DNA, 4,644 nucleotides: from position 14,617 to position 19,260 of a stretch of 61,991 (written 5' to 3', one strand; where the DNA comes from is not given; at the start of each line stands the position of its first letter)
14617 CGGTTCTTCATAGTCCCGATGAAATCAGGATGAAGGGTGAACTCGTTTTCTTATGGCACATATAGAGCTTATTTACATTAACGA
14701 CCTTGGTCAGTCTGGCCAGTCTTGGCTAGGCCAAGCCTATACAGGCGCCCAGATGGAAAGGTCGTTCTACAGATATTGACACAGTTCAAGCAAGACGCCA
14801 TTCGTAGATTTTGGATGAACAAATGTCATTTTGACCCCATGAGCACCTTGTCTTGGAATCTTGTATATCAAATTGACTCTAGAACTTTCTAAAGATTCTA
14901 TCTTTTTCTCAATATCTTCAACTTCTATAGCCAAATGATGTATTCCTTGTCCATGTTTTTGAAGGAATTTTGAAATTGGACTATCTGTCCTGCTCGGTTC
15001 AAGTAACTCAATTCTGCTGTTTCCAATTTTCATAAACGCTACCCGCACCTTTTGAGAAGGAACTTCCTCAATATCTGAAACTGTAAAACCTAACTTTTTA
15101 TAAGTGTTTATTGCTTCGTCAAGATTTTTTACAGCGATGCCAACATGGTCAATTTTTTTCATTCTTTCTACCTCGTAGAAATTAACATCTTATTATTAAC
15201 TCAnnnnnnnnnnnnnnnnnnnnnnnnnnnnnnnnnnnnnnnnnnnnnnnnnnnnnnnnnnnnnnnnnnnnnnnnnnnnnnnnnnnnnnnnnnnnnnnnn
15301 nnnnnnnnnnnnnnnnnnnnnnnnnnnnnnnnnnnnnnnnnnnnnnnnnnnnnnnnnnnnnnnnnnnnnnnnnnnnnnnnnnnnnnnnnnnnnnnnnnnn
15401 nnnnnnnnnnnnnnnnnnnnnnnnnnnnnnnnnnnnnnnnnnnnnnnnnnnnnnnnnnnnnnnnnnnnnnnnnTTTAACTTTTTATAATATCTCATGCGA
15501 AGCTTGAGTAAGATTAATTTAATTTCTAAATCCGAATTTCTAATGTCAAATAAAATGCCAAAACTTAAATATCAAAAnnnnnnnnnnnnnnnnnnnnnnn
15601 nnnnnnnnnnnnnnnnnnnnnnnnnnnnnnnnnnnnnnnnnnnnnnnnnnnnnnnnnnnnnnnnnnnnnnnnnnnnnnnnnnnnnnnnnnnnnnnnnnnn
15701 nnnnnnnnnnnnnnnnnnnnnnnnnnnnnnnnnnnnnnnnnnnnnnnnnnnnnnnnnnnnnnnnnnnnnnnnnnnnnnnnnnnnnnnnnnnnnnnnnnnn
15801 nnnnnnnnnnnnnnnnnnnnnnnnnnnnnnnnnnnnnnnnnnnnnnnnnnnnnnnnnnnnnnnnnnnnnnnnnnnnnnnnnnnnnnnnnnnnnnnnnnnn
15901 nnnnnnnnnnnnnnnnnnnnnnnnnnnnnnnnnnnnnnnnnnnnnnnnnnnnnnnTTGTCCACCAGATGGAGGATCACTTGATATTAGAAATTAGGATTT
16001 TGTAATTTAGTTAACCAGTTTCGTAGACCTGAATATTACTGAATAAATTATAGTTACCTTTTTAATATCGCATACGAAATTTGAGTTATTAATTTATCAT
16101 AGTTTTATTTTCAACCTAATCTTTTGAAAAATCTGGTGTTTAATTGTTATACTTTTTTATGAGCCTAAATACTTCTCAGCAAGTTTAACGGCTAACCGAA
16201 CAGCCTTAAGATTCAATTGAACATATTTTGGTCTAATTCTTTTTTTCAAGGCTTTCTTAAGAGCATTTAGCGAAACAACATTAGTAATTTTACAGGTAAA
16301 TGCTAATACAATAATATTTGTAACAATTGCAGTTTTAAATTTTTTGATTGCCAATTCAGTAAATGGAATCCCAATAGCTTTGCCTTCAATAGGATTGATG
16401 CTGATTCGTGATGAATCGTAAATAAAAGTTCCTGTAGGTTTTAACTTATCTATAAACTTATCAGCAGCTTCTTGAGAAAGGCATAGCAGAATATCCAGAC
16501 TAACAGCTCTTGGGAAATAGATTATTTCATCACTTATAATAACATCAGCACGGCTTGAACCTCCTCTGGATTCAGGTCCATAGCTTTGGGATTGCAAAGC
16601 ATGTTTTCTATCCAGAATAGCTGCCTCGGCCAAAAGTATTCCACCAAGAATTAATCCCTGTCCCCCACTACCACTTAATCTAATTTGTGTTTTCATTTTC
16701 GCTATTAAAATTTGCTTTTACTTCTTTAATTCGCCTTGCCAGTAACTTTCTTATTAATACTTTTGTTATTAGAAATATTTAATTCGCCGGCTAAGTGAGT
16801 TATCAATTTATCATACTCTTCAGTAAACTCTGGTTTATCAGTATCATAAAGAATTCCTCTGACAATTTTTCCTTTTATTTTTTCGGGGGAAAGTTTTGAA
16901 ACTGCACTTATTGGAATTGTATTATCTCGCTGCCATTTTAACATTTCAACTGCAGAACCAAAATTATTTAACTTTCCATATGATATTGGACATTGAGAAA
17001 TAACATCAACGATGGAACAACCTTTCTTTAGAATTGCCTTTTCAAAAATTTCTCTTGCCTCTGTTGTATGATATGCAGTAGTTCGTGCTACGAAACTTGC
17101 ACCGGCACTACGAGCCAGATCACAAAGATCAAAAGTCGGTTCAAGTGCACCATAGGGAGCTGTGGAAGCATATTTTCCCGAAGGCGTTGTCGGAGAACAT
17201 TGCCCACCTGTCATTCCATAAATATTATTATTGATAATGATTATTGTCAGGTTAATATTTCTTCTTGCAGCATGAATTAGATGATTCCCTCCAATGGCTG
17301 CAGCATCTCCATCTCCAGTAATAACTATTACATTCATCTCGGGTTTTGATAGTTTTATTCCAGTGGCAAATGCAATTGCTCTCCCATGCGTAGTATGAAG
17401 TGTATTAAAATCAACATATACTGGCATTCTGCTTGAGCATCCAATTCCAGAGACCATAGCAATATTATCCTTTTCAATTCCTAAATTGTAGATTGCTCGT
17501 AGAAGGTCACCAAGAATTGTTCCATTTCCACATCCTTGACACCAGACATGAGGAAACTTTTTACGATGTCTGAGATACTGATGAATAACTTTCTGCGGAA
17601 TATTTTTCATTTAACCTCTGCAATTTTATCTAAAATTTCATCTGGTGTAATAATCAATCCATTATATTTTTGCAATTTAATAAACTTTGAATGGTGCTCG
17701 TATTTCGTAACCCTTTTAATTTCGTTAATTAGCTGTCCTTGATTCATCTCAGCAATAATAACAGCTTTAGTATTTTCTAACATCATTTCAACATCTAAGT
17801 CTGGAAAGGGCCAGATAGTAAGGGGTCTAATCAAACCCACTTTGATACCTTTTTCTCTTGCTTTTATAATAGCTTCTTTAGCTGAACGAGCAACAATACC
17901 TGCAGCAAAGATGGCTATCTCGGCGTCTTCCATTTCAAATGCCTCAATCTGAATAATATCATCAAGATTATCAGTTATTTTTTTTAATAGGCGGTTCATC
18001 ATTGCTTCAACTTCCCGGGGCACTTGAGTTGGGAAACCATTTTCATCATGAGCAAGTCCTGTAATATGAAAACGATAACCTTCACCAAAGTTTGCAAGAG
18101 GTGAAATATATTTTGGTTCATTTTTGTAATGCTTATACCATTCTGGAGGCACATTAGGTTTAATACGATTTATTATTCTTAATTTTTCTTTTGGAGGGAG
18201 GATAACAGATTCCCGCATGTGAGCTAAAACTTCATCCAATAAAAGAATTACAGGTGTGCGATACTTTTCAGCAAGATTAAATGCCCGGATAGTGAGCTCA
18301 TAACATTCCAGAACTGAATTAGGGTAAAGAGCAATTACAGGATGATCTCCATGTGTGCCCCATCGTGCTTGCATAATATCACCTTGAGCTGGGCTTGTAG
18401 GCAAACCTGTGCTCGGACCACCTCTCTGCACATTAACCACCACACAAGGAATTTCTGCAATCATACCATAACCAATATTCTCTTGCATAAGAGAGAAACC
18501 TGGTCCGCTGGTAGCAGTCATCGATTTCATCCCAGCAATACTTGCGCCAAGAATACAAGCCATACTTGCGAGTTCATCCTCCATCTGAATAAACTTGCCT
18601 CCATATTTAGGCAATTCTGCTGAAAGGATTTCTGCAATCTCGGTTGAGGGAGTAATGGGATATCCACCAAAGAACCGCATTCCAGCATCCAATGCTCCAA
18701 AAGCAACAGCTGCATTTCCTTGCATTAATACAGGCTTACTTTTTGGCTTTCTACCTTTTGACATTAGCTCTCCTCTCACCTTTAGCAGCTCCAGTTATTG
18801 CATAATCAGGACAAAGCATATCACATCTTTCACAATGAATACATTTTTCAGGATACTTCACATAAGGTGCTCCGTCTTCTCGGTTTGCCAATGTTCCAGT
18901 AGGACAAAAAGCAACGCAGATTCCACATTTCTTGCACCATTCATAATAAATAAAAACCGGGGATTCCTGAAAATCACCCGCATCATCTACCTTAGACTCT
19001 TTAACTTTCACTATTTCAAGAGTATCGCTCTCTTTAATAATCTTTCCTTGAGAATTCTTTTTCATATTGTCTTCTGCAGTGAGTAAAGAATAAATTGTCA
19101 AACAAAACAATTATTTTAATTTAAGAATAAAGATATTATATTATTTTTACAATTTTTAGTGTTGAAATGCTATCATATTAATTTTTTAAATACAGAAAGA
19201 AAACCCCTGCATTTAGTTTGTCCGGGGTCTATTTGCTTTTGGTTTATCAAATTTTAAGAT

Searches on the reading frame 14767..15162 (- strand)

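Call 66: search_protein_families(library=pfam, proteins=[window:14767-15162:-], max_evalue=0.00001)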
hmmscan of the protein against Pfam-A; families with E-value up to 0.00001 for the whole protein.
window:14767-15162:- (131 aa): 3 families
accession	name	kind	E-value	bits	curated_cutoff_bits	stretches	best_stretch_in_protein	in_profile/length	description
PF13669.12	Glyoxalase_4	-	1.6e-26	93.2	27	1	5-114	1-109/109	Glyoxalase/Bleomycin resistance protein/Dioxygenase superfamily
PF00903.31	Glyoxalase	-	5.8e-20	72.3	20.6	1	3-127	1-121/121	Glyoxalase/Bleomycin resistance protein/Dioxygenase superfamily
PF13468.12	Glyoxalase_3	-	2e-11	44.7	25.1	1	4-101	1-102/176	Glyoxalase-like domain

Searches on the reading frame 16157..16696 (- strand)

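Call 66: search_protein_families(library=pfam, proteins=[window:16157-16696:-], max_evalue=0.00001)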
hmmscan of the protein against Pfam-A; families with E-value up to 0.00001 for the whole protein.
window:16157-16696:- (179 aa): 1 family
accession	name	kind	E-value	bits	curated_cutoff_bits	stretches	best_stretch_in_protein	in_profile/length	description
PF01558.24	POR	-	4e-35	121.9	27.4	1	11-170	1-172/173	Pyruvate ferredoxin/flavodoxin oxidoreductase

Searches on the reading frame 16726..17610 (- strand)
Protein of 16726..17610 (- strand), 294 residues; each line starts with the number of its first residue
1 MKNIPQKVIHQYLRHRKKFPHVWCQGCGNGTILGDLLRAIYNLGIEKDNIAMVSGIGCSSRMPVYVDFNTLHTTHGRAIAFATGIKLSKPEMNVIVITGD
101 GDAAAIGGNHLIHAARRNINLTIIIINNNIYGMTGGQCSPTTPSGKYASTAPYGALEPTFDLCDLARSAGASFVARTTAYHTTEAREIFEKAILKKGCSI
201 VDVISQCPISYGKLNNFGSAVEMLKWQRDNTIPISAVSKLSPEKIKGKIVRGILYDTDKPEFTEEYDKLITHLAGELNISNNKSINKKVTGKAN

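Call 66: search_protein_families(library=pfam, proteins=[window:16726-17610:-], max_evalue=0.00001)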
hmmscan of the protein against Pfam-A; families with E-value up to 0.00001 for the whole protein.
window:16726-17610:- (294 aa): 1 family
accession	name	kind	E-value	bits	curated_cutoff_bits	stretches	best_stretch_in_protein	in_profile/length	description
PF02775.26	TPP_enzyme_C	-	2.4e-35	122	21.9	1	56-203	2-151/151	Thiamine pyrophosphate enzyme, C-terminal TPP binding domain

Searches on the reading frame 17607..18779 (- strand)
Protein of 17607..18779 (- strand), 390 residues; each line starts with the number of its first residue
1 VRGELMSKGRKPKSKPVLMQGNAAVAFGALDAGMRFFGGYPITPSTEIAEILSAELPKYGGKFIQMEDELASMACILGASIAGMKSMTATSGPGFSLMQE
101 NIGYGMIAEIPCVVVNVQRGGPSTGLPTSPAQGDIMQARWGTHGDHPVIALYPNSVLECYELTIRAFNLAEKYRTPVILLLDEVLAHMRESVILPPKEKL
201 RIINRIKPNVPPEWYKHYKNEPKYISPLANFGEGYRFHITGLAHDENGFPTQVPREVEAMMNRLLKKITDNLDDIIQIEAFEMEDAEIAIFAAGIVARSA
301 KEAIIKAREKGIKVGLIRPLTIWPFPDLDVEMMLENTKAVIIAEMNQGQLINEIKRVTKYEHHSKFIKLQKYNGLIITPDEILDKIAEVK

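Call 52: search_protein_families(library=pfam, proteins=[window:17607-18779:-], max_evalue=1e-8)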
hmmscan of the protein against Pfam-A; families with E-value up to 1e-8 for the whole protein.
window:17607-18779:- (390 aa): 2 families
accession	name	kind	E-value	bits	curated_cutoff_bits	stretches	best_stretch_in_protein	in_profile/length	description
PF01855.24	POR_N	-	2.2e-69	234.2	27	1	28-261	2-229/231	Pyruvate flavodoxin/ferredoxin oxidoreductase, thiamine diP-bdg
PF17147.9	PFOR_II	-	1.7e-21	76.9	27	1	286-382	1-102/102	Pyruvate:ferredoxin oxidoreductase core domain II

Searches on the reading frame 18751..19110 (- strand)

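Call 66: search_protein_families(library=pfam, proteins=[window:18751-19110:-], max_evalue=0.00001)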
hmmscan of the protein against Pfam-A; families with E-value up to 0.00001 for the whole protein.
window:18751-19110:- (119 aa): 8 families
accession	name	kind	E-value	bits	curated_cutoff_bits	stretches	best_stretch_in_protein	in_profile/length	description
PF00037.32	Fer4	-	2.5e-11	43.3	21.1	1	53-73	2-22/24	4Fe-4S binding domain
PF13237.11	Fer4_10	-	1.6e-08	34.7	25.5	1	55-101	5-53/53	4Fe-4S dicluster domain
PF13187.11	Fer4_9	-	4.8e-08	33.3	27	0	59-104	2-51/52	4Fe-4S dicluster domain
PF12838.12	Fer4_7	-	5.5e-08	33.6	27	1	59-101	2-49/52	4Fe-4S dicluster domain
PF12797.12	Fer4_2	-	6.7e-08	32.4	24.5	0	51-71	2-22/22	4Fe-4S binding domain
PF14697.11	Fer4_21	-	5e-07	30.2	35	0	88-109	6-30/59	4Fe-4S dicluster domain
PF13484.11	Fer4_16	-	1.6e-06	29.3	30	0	89-114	1-27/66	4Fe-4S double cluster binding domain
PF12800.12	Fer4_4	-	3.1e-06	27.5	24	0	57-72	2-17/17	4Fe-4S binding domain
